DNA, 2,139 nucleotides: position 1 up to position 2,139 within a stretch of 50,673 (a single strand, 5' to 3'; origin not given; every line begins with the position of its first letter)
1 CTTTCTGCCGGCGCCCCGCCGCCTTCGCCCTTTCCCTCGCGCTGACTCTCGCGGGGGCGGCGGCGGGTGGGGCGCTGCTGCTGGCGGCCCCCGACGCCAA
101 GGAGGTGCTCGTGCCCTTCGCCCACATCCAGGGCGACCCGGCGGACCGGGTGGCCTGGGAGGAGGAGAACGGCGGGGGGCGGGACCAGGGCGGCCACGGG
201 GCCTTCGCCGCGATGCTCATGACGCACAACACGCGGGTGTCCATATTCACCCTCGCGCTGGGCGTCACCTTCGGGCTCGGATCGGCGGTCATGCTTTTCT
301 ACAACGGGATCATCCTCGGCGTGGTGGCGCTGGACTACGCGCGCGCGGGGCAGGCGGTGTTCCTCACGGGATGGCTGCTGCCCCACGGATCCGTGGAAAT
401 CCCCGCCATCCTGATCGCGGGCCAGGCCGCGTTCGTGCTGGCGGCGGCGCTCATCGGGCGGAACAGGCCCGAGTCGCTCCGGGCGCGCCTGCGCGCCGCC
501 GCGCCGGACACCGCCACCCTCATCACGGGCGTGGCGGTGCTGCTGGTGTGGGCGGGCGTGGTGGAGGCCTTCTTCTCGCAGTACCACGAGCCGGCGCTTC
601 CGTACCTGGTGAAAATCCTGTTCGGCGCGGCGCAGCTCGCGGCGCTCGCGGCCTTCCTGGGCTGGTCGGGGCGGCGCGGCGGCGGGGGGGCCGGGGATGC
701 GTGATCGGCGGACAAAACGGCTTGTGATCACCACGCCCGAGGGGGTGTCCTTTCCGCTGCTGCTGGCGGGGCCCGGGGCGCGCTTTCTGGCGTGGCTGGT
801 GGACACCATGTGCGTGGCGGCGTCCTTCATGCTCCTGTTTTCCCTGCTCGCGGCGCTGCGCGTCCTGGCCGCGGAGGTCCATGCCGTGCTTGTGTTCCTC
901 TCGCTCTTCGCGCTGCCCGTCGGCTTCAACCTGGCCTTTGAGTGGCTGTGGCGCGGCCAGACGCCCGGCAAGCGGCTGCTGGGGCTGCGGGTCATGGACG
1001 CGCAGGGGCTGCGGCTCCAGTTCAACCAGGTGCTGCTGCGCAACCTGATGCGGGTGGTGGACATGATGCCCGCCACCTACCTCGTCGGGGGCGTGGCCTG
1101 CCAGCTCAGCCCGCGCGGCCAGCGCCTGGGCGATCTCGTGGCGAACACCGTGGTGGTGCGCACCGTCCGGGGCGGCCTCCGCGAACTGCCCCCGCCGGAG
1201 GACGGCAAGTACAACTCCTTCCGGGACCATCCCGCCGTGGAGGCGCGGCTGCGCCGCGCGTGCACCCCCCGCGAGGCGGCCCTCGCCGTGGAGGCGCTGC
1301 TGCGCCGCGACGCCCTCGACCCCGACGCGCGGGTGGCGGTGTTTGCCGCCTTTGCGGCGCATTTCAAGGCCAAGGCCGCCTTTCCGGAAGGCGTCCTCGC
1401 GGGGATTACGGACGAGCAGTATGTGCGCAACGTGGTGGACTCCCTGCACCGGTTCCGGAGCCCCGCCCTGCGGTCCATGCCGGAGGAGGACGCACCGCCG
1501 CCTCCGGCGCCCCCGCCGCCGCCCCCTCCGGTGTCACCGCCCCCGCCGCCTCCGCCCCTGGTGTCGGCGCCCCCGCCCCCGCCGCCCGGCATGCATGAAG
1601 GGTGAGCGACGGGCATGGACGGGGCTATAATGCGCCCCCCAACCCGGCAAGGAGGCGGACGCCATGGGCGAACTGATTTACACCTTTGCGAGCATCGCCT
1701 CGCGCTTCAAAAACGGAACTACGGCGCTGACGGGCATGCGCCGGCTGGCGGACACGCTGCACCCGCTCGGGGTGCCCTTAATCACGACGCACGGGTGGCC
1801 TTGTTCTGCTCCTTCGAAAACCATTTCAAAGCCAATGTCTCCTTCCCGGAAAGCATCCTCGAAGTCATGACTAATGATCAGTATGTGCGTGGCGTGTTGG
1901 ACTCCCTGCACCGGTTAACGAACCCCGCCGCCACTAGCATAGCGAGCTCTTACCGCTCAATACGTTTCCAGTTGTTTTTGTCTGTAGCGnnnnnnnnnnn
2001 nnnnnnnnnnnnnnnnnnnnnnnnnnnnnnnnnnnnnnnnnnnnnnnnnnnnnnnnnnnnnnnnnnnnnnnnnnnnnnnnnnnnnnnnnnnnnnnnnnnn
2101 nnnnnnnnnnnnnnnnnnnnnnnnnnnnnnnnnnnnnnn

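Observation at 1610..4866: Island 1: AT-rich insertion bracketed by a ~150-bp near-identical direct repeat and carrying a second, diverged copy of the upstream gene's 3' end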

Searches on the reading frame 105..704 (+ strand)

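Call 13: search_protein_families(library=pfam, proteins=[window:105-704:+], max_evalue=0.01)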
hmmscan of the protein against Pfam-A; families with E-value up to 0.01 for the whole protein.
window:105-704:+ (199 aa): 1 family
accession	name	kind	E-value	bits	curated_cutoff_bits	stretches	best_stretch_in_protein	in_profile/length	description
PF01944.22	SpoIIM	-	1.5e-32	113.3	26.9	1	28-158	37-162/163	Stage II sporulation protein M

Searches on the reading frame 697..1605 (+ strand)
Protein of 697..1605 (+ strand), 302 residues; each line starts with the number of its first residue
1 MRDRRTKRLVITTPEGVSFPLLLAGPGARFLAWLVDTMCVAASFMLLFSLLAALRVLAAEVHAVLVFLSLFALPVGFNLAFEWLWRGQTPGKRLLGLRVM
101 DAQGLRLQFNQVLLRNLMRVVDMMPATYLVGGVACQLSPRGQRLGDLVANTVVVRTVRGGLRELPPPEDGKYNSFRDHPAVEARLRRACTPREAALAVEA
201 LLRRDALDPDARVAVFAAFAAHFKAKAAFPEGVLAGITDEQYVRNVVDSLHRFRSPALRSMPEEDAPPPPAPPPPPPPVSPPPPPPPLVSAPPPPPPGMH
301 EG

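Call 13: search_protein_families(library=pfam, proteins=[window:697-1605:+], max_evalue=0.01)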
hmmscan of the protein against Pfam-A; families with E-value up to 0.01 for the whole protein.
window:697-1605:+ (302 aa): 1 family
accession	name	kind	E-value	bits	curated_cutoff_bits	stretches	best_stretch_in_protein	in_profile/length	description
PF06271.18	RDD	-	3.9e-18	66.5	24.1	1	23-150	1-137/137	RDD family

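Call 41: find_homologous_proteins(query=window:697-1605:+, max_evalue=1e-10)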
Query window:697-1605:+ (302 aa): 1982 proteins with E <= 1e-10 among 8000 candidates; the best 120 are listed.
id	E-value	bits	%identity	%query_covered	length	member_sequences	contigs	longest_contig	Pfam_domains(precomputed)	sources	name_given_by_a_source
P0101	8.8e-185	631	98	97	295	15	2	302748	PF06271.19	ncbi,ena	-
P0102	2.0e-83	298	55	82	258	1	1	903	PF06271.19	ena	-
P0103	2.3e-83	298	58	82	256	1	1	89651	PF06271.19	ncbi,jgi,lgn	-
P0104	1.2e-82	296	53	89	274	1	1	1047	PF06271.19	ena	-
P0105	2.5e-82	295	55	83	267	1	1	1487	PF06271.19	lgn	-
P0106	2.6e-82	295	55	85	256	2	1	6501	PF06271.19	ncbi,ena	-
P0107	3.1e-82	294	54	90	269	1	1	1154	PF06271.19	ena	-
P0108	5.1e-82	294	56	83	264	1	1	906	PF06271.19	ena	-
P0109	5.9e-82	293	52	85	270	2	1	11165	PF06271.19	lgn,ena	-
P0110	6.5e-82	293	54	89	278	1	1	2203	PF06271.19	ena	-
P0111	8.2e-82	293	54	90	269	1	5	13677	PF06271.19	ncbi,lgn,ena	ncbi:MAG: RDD family protein [Verrucomicrobiota bacterium]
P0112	9.5e-82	293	53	83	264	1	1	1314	PF06271.19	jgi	jgi:uncharacterized RDD family membrane protein YckC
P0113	1.2e-81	292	57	82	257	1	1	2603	PF06271.19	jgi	-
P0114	1.7e-81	292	54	84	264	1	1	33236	PF06271.19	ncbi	-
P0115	2.6e-81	291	55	83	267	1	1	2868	PF06271.19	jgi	jgi:uncharacterized RDD family membrane protein YckC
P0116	4.9e-81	290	56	83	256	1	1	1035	PF06271.19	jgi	jgi:uncharacterized RDD family membrane protein YckC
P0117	5.8e-81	290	55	85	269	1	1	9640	PF06271.19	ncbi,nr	ncbi:MAG: RDD family protein [Chloroflexi bacterium]|nr:RDD family protein [Chloroflexota bacterium]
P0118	5.9e-81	290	55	82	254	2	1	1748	PF06271.19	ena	-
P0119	6.4e-81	290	52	88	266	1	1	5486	PF06271.19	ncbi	-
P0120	6.8e-81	290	54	88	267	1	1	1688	PF06271.19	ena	-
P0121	8.3e-81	290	55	83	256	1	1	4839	PF06271.19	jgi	-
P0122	1.6e-80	289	52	87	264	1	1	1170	PF06271.19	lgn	-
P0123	2.5e-80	288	56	83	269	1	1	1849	PF06271.19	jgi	jgi:uncharacterized RDD family membrane protein YckC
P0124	3.9e-80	287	55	83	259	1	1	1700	PF06271.19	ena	-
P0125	5.5e-80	287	55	85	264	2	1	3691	PF06271.19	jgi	jgi:uncharacterized RDD family membrane protein YckC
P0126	6.6e-80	287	51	85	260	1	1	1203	PF06271.19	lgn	-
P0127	1.1e-79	286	53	85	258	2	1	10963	PF06271.19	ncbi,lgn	-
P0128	1.2e-79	286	54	85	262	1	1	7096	PF06271.19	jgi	jgi:uncharacterized RDD family membrane protein YckC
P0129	1.4e-79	286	58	82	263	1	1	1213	PF06271.19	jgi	jgi:uncharacterized RDD family membrane protein YckC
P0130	1.5e-79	286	59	82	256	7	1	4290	PF06271.19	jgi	-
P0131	1.8e-79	285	57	83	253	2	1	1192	PF06271.19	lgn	-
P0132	1.8e-79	285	54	84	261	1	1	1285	PF06271.19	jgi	jgi:uncharacterized RDD family membrane protein YckC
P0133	2.2e-79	285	57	81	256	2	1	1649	PF06271.19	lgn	-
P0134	3.2e-79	284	51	85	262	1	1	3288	PF06271.19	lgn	-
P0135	3.6e-79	284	54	83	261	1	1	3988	PF06271.19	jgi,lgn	-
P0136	4.3e-79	284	51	88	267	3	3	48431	PF06271.19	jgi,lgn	jgi:uncharacterized RDD family membrane protein YckC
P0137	5.2e-79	284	52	88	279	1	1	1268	PF06271.19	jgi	jgi:uncharacterized RDD family membrane protein YckC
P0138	5.2e-79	284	53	83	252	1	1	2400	PF06271.19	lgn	-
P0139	5.4e-79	284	53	89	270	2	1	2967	PF06271.19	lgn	-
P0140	5.7e-79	284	55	85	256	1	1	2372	PF06271.19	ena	-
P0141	5.9e-79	284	54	83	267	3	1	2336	PF06271.19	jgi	jgi:uncharacterized RDD family membrane protein YckC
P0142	5.9e-79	284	54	82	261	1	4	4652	PF06271.19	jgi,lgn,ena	jgi:uncharacterized RDD family membrane protein YckC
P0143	6.5e-79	283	55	83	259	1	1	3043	PF06271.19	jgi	jgi:uncharacterized RDD family membrane protein YckC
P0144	6.6e-79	283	53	84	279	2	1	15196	PF06271.19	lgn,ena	-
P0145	6.8e-79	283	52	88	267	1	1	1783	PF06271.19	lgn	-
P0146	7.0e-79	283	52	84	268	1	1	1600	PF06271.19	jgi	-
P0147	7.0e-79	283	53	84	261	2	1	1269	PF06271.19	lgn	-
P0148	7.2e-79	283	54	84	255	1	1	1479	PF06271.19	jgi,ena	-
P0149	8.2e-79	283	53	83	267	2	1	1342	PF06271.19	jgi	jgi:uncharacterized RDD family membrane protein YckC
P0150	9.6e-79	283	55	82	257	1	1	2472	PF06271.19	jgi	jgi:uncharacterized RDD family membrane protein YckC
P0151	1.1e-78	283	54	83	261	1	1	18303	PF06271.19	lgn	-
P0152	1.1e-78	283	55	83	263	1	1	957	PF06271.19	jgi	jgi:uncharacterized RDD family membrane protein YckC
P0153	1.3e-78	282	53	83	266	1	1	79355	PF06271.19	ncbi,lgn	ncbi:MAG: hypothetical protein Kow0099_17900 [Candidatus Abyssubacteria bacterium]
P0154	1.3e-78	282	51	85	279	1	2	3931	PF06271.19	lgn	-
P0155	1.3e-78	282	55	82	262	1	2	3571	PF06271.19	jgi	-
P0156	1.4e-78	282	53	86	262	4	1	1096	PF06271.19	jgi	jgi:uncharacterized RDD family membrane protein YckC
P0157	1.9e-78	282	55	82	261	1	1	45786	PF06271.19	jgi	-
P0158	2.0e-78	282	56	82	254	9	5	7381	PF06271.19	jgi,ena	-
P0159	2.1e-78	282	53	83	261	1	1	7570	PF06271.19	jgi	jgi:uncharacterized RDD family membrane protein YckC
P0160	2.1e-78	282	54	82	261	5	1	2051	PF06271.19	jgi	jgi:uncharacterized RDD family membrane protein YckC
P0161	2.2e-78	282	51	87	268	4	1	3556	PF06271.19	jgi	jgi:uncharacterized RDD family membrane protein YckC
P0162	2.3e-78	282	54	83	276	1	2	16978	PF06271.19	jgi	jgi:uncharacterized RDD family membrane protein YckC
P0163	2.5e-78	282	55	81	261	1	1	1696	PF06271.19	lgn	-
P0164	2.7e-78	281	50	85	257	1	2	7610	PF06271.19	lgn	-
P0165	2.8e-78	281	51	87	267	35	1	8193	PF06271.19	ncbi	-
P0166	3.1e-78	281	54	83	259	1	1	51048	PF06271.19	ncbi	ncbi:MAG: RDD family protein [Thermodesulfobacteriota bacterium]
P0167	3.2e-78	281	54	82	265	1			PF06271.19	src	-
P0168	3.5e-78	281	55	81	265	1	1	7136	PF06271.19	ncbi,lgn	-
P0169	3.5e-78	281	53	86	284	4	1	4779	PF06271.19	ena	-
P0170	3.6e-78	281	51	83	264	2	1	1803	PF06271.19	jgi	-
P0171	3.9e-78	281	53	83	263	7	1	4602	PF06271.19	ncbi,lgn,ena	-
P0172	4.1e-78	281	53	85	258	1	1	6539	PF06271.19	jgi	jgi:uncharacterized RDD family membrane protein YckC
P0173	4.2e-78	281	53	85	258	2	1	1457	PF06271.19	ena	-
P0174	4.3e-78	281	52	82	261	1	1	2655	PF06271.19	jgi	jgi:uncharacterized RDD family membrane protein YckC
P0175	4.3e-78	281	54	83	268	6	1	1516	PF06271.19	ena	-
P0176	4.6e-78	281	53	82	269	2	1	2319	PF06271.19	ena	-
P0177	5.2e-78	281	51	89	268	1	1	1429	PF06271.19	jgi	jgi:uncharacterized RDD family membrane protein YckC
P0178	5.3e-78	280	53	83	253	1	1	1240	PF06271.19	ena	-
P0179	5.7e-78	280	55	83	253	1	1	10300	PF06271.19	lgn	-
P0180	6.0e-78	280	53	83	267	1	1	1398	PF06271.19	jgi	jgi:uncharacterized RDD family membrane protein YckC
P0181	6.0e-78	280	52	83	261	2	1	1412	PF06271.19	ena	-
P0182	6.8e-78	280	54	82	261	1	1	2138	PF06271.19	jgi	-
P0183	7.0e-78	280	54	83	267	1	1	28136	PF06271.19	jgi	jgi:uncharacterized RDD family membrane protein YckC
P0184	7.4e-78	280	52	82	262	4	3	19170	PF06271.19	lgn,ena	-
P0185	7.5e-78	280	53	85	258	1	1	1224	PF06271.19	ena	-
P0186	8.3e-78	280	54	83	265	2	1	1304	PF06271.19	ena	-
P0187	9.4e-78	280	54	83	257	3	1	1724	PF06271.19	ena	-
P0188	9.4e-78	280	54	87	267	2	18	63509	PF06271.19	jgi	jgi:uncharacterized RDD family membrane protein YckC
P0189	9.5e-78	280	50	93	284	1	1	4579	PF06271.19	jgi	jgi:uncharacterized RDD family membrane protein YckC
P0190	9.6e-78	280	52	84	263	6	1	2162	PF06271.19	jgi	jgi:uncharacterized RDD family membrane protein YckC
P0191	1.0e-77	280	55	84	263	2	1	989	PF06271.19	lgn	-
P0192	1.1e-77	279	54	83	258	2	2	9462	PF06271.19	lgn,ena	-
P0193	1.1e-77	279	47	92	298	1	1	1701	PF06271.19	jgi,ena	-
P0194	1.2e-77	279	53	82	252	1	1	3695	PF06271.19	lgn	-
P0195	1.3e-77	279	52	85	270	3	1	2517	PF06271.19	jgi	jgi:uncharacterized RDD family membrane protein YckC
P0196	1.3e-77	279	54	85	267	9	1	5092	PF06271.19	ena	-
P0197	1.3e-77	279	49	92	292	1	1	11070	PF06271.19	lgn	-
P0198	1.4e-77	279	55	82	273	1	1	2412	PF06271.19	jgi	jgi:uncharacterized RDD family membrane protein YckC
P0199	1.6e-77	279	55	82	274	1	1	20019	PF06271.19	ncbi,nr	ncbi:MAG: RDD family protein [Verrucomicrobia bacterium]|nr:RDD family protein [Verrucomicrobiota ba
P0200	1.6e-77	279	53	82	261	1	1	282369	PF06271.19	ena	-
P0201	1.8e-77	279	52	87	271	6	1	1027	PF06271.19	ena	-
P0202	2.0e-77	279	53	82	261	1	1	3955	PF06271.19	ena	-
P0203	2.0e-77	279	52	85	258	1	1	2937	PF06271.19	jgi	jgi:uncharacterized RDD family membrane protein YckC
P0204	2.0e-77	279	51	90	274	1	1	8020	PF06271.19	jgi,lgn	jgi:uncharacterized RDD family membrane protein YckC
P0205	2.4e-77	278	52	88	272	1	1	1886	PF06271.19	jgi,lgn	jgi:uncharacterized RDD family membrane protein YckC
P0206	2.5e-77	278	51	86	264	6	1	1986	PF06271.19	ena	-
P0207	2.7e-77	278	54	83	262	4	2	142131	PF06271.19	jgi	jgi:uncharacterized RDD family membrane protein YckC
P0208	2.8e-77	278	51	88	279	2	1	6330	PF06271.19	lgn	-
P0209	2.8e-77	278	54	82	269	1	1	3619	PF06271.19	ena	-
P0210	2.9e-77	278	54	84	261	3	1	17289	PF06271.19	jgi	-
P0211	3.2e-77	278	55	82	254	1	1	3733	PF06271.19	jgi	jgi:uncharacterized RDD family membrane protein YckC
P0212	3.2e-77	278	51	85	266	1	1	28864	PF06271.19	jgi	jgi:uncharacterized RDD family membrane protein YckC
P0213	3.4e-77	278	53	83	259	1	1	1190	PF06271.19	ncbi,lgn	-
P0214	3.5e-77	278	51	88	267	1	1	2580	PF06271.19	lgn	-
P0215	3.6e-77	278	53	82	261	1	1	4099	PF06271.19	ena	-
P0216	3.7e-77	278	53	82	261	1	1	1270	PF06271.19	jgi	jgi:uncharacterized RDD family membrane protein YckC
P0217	3.8e-77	278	53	83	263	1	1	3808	PF06271.19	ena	-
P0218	4.1e-77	278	52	83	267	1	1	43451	PF06271.19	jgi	jgi:uncharacterized RDD family membrane protein YckC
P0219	4.4e-77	277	52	85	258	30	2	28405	PF06271.19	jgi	jgi:uncharacterized RDD family membrane protein YckC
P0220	4.5e-77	277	54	84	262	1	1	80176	PF06271.19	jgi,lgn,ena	-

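Call 51: find_encoding_contigs(protein=P0101, flank=10000, max_places=10)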
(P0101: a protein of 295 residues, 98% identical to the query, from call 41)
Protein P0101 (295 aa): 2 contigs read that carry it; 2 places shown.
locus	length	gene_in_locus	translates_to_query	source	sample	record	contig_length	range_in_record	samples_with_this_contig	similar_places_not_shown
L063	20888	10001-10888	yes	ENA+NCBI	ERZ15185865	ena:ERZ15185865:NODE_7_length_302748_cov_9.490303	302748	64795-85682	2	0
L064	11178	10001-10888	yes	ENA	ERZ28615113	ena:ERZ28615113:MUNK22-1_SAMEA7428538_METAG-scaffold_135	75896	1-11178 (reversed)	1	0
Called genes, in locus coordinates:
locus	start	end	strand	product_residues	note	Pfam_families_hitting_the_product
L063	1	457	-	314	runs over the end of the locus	PF07963:N_methyl, PF07596:SBP_bac_10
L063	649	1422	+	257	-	PF14237:GYF_2, PF06271:RDD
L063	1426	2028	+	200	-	-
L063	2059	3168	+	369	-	-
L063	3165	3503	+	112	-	-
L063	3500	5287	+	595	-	PF13559:DUF4129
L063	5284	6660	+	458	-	PF14258:DUF4350 (faint)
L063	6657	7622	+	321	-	PF20030:bpMoxR, PF01078:Mg_chelatase (faint), PF07726:AAA_3, PF07728:AAA_5, PF17863:AAA_lid_2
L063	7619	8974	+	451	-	PF01882:DUF58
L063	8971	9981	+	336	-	PF28475:DUF8413 (weak), PF01944:SpoIIM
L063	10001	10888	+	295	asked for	PF06271:RDD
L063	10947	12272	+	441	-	-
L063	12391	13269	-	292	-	PF01261:AP_endonuc_2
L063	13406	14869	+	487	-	PF00294:PfkB, PF08543:Phos_pyr_kin (weak), PF01467:CTP_transf_like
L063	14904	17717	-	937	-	PF13360:PQQ_2 (faint)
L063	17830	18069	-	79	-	PF00313:CSD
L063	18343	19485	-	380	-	PF04055:Radical_SAM, PF13186:SPASM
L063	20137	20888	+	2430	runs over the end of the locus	-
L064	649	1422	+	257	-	PF14237:GYF_2, PF06271:RDD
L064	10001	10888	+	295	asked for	PF06271:RDD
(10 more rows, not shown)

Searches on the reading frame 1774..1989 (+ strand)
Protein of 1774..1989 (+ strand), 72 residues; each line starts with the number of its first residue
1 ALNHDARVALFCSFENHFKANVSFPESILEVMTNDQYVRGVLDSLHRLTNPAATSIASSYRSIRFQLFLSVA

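Call 24: find_homologous_proteins(query=window:1774-1989:+, max_evalue=0.01)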
Query seq(72 aa) (72 aa): 1 proteins with E <= 0.01 among 1 candidates.
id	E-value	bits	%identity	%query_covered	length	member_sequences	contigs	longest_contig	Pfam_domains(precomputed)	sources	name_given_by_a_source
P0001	1.4e-38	147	100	100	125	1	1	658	-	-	-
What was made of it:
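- Tried and rejected: The 72-aa relic peptide found only itself among 5.8 billion proteins (call 24).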
